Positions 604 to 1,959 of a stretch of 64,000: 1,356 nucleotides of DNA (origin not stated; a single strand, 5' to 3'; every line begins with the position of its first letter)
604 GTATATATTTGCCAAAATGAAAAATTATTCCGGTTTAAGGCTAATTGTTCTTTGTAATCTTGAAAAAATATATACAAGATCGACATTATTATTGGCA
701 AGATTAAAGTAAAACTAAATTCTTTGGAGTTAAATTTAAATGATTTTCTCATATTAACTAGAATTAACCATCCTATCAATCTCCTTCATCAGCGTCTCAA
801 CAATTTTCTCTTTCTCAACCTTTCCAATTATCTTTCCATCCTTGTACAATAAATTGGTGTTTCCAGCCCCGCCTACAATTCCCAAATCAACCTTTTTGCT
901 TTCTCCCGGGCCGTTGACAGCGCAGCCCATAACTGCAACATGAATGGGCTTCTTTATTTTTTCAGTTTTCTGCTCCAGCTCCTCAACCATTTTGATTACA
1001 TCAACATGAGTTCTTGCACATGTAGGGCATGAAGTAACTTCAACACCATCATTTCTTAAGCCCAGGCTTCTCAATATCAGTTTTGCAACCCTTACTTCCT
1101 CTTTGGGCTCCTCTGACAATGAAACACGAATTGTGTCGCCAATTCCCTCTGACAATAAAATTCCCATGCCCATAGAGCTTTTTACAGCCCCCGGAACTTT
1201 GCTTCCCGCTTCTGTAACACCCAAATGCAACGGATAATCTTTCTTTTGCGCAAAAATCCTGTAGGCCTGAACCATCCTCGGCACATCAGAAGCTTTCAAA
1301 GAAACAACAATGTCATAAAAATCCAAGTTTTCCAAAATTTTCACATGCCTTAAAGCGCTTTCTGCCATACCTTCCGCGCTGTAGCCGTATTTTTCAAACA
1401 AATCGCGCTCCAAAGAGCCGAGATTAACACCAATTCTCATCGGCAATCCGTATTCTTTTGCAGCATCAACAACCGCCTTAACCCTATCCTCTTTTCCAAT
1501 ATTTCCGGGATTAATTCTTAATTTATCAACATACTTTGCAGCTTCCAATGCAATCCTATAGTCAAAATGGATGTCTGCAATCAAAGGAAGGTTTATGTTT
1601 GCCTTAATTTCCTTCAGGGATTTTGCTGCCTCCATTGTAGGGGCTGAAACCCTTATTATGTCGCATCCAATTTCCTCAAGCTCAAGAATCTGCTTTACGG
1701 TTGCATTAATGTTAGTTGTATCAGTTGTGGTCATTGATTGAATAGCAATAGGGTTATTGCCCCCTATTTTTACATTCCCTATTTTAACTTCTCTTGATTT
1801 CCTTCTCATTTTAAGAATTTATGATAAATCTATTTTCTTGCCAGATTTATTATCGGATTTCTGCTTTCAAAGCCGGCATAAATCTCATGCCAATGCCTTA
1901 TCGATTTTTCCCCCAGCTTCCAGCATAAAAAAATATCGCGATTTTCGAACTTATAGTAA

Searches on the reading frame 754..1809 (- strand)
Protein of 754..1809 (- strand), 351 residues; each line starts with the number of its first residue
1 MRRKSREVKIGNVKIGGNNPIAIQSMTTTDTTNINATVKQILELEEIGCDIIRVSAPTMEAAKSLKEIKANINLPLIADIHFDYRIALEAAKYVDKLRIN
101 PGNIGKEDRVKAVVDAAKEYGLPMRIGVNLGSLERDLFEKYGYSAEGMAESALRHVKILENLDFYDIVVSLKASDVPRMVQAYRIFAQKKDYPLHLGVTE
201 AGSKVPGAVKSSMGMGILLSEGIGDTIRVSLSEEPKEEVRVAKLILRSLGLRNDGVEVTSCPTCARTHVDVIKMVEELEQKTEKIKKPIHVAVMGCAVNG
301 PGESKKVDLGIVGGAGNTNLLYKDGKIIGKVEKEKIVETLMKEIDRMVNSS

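Call 42: search_protein_families(library=pfam, proteins=[window:754-1809:-], max_evalue=0.001)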
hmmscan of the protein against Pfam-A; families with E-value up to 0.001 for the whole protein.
window:754-1809:- (351 aa): 1 family
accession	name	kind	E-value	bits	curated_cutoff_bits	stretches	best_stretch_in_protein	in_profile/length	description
PF04551.19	GcpE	-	4.6e-150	499.8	32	1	6-345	2-342/343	GcpE protein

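Call 58: find_encoding_contigs(protein=window:754-1809:-, flank=10000, max_places=3)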
Protein window:754-1809:- (351 aa): 24 contigs read that carry it; 2 places shown.
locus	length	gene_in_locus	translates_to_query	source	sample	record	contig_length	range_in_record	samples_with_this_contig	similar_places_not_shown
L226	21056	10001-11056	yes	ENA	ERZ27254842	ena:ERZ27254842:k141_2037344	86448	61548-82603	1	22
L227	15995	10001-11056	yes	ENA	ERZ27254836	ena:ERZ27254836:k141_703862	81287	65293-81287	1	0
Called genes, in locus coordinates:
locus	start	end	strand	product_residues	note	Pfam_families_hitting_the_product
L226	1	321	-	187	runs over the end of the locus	PF00561:Abhydrolase_1 (faint), PF06821:Ser_hydrolase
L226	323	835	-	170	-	-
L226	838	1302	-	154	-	-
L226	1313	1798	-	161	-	-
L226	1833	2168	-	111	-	PF01849:NAC, PF19026:UBA_HYPK (weak)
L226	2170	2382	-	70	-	PF03911:Sec61_beta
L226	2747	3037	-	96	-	-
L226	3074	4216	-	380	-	PF02926:THUMP (faint), PF01170:UPF0020, PF13847:Methyltransf_31 (weak)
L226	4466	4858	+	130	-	PF18477:PIN_9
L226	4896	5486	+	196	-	PF03876:SHS2_Rpb7-N, PF00575:S1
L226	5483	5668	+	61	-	PF06093:Spt4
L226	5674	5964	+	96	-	PF01282:Ribosomal_S24e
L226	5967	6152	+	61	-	PF01599:Ribosomal_S27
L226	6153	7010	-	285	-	PF23435:DUF7121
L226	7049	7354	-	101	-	PF00428:Ribosomal_60s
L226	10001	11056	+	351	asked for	PF04551:GcpE, PF26540:GcpE_C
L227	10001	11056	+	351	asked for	PF04551:GcpE, PF26540:GcpE_C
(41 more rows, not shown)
